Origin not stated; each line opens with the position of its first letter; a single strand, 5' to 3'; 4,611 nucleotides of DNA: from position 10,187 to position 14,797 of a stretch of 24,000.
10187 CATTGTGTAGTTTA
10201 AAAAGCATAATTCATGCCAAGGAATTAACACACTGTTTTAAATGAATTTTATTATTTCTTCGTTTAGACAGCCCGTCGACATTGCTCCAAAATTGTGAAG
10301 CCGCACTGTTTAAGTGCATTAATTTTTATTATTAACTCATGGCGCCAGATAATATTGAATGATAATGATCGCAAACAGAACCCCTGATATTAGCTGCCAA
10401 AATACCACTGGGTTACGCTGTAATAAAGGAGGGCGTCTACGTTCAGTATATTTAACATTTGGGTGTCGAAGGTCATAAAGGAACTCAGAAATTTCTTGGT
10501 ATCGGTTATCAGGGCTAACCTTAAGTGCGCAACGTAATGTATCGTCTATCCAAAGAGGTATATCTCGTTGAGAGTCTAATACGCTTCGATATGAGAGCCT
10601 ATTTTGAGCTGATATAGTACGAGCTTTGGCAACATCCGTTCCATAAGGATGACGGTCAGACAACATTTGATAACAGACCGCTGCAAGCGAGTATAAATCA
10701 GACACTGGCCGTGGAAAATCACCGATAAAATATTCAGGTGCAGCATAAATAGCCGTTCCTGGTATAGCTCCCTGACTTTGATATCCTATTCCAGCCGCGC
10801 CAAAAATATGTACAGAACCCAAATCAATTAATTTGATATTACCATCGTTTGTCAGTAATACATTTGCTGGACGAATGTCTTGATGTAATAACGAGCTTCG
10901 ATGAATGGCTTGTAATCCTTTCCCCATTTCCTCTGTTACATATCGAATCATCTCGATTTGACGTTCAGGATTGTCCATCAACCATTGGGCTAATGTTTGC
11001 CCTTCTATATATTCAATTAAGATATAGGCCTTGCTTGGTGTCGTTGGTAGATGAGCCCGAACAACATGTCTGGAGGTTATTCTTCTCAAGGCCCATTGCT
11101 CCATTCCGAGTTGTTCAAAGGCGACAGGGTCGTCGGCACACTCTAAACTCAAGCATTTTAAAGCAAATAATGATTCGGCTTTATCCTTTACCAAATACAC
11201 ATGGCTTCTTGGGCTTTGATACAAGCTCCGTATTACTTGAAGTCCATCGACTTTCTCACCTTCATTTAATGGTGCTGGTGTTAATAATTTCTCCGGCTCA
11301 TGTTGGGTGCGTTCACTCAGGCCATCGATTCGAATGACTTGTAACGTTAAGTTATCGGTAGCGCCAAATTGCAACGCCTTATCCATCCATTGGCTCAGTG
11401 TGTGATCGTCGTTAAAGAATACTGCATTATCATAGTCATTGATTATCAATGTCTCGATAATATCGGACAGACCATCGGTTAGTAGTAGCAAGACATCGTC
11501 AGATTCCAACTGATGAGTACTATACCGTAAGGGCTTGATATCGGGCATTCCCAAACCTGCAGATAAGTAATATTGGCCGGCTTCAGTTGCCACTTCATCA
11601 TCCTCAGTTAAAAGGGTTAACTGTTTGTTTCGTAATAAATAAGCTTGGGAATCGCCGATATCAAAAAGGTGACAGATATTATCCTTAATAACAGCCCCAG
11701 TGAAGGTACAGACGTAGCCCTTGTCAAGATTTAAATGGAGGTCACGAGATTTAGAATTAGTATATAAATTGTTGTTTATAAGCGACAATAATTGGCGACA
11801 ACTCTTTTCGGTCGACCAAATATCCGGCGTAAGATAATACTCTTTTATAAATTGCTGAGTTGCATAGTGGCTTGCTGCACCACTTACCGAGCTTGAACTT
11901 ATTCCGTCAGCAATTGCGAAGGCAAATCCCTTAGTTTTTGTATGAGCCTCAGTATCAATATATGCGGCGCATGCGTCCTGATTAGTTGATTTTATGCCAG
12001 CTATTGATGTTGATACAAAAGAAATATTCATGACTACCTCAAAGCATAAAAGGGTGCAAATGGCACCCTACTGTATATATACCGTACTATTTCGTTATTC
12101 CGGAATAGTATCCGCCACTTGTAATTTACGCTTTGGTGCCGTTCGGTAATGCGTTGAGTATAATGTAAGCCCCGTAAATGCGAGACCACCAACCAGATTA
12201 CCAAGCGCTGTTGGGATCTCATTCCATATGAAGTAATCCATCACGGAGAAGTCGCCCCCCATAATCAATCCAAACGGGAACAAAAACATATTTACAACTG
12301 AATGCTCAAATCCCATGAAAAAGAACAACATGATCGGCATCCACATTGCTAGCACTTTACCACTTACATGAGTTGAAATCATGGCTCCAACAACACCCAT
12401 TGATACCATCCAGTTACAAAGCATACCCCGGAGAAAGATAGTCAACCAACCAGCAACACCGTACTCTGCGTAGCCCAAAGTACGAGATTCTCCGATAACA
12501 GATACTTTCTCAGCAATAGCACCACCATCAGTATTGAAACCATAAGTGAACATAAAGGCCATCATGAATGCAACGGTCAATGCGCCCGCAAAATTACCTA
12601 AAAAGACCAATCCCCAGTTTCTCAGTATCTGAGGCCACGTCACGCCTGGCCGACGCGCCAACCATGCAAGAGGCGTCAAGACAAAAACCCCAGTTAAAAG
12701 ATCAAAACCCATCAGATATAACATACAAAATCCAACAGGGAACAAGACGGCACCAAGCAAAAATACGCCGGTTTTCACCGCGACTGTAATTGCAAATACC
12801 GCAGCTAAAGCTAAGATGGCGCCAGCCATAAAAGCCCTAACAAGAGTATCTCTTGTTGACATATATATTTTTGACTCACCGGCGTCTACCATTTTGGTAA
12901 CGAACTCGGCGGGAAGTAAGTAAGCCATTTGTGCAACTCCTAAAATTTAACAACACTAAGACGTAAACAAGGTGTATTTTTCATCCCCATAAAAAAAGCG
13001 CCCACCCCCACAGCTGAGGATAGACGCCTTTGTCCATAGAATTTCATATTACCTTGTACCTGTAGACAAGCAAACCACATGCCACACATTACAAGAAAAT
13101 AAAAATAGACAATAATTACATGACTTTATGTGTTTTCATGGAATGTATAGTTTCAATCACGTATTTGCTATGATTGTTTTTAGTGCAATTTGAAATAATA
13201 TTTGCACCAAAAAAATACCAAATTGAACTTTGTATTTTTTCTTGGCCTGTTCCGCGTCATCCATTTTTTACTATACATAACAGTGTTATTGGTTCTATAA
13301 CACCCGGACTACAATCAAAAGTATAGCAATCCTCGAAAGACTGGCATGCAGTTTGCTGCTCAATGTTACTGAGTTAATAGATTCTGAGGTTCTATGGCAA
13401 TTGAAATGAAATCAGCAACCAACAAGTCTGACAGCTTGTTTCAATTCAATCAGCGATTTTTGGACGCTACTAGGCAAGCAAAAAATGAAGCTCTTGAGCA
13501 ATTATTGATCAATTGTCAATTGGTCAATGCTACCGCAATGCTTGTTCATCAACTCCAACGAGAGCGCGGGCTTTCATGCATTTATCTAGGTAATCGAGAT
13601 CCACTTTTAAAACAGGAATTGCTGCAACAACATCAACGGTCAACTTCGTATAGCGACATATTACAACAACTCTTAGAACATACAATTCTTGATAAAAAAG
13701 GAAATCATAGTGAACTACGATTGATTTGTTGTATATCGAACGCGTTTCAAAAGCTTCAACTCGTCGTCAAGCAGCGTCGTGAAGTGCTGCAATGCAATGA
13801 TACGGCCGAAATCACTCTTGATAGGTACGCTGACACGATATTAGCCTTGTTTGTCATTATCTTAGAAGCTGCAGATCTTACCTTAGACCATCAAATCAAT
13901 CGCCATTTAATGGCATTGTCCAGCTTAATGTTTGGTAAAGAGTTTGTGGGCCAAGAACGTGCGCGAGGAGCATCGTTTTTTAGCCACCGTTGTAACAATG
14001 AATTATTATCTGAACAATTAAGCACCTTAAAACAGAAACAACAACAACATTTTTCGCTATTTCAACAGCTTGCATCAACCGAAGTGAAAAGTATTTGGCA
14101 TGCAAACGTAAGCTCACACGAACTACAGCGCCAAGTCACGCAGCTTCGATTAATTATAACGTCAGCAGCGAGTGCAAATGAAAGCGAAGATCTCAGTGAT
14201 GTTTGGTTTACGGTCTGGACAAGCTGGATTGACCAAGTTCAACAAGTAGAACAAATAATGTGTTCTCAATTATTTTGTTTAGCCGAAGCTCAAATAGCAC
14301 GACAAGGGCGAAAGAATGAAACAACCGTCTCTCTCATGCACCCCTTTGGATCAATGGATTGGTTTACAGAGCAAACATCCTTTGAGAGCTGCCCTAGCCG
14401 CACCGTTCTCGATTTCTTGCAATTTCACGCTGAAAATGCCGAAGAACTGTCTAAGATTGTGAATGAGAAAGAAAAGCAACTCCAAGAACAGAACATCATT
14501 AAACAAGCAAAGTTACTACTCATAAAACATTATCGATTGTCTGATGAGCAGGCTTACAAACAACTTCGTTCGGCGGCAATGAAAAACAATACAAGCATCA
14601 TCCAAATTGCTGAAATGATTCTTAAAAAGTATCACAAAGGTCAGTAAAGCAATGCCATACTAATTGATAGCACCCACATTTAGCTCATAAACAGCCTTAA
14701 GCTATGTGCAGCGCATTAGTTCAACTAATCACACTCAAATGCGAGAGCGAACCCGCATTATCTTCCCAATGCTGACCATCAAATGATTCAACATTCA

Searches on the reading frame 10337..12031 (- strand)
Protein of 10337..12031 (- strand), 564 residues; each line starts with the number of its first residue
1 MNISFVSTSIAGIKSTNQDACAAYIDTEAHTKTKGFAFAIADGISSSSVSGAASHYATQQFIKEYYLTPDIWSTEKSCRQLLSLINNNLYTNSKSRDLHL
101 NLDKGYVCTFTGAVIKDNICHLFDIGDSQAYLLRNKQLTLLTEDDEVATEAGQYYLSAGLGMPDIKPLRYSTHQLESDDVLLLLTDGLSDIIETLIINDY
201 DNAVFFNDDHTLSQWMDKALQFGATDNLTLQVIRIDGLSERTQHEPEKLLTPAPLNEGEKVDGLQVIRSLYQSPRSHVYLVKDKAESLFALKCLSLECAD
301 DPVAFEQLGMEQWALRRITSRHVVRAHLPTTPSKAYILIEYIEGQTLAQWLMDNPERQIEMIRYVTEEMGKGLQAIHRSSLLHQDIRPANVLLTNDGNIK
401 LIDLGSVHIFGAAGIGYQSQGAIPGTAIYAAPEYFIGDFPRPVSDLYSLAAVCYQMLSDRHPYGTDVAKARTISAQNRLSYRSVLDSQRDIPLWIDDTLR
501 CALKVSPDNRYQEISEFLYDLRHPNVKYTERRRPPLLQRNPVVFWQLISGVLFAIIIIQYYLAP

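Call 42: search_protein_families(library=pfam, proteins=[window:10337-12031:-], max_evalue=0.0001)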
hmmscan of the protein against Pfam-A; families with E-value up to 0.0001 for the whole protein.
window:10337-12031:- (564 aa): 5 families
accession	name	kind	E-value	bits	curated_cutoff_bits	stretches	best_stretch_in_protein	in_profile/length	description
PF00069.31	Pkinase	-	7.3e-28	98.1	31.7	1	276-511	13-252/263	Protein kinase domain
PF13672.11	PP2C_2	-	2.4e-13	50.5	24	1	15-199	10-177/209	Protein phosphatase 2C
PF07714.23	PK_Tyr_Ser-Thr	-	3.7e-13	49.8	23.1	1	282-510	24-248/258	Protein tyrosine and serine/threonine kinase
PF07228.17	SpoIIE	-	1.5e-05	25.5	25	1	77-192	39-137/192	Stage II sporulation protein E (SpoIIE)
PF00481.26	PP2C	-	6.7e-05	23.1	20.3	0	5-148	3-143/255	Protein phosphatase 2C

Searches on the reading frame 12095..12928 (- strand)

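Call 42: search_protein_families(library=pfam, proteins=[window:12095-12928:-], max_evalue=0.0001)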
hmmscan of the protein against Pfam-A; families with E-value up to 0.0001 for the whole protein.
window:12095-12928:- (277 aa): 1 family
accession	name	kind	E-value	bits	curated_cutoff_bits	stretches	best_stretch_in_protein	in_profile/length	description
PF01226.23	Form_Nir_trans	-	2.1e-65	220.9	34.6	1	8-257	1-239/240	Formate/nitrite transporter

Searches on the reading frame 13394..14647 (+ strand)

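Call 3: search_protein_families(library=pfam, proteins=[window:13394-14647:+], max_evalue=0.01)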
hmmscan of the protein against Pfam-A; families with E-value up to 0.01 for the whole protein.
window:13394-14647:+ (417 aa): 3 families
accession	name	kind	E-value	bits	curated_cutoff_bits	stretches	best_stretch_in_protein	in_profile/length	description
PF08376.15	NIT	-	1.6e-29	104.4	24.9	1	50-287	2-232/239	Nitrate and nitrite sensing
PF03861.19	ANTAR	-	5.2e-14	52.2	27.3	1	360-410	4-54/54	ANTAR domain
PF16557.11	CUTL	-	0.0043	17.8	25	0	202-245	15-59/72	CUT1-like DNA-binding domain of SATB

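Call 4: search_protein_families(library=ncbifam, proteins=[window:13394-14647:+], max_evalue=0.01)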
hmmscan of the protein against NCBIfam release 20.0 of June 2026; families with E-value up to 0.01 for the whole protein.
window:13394-14647:+ (417 aa): 0 families
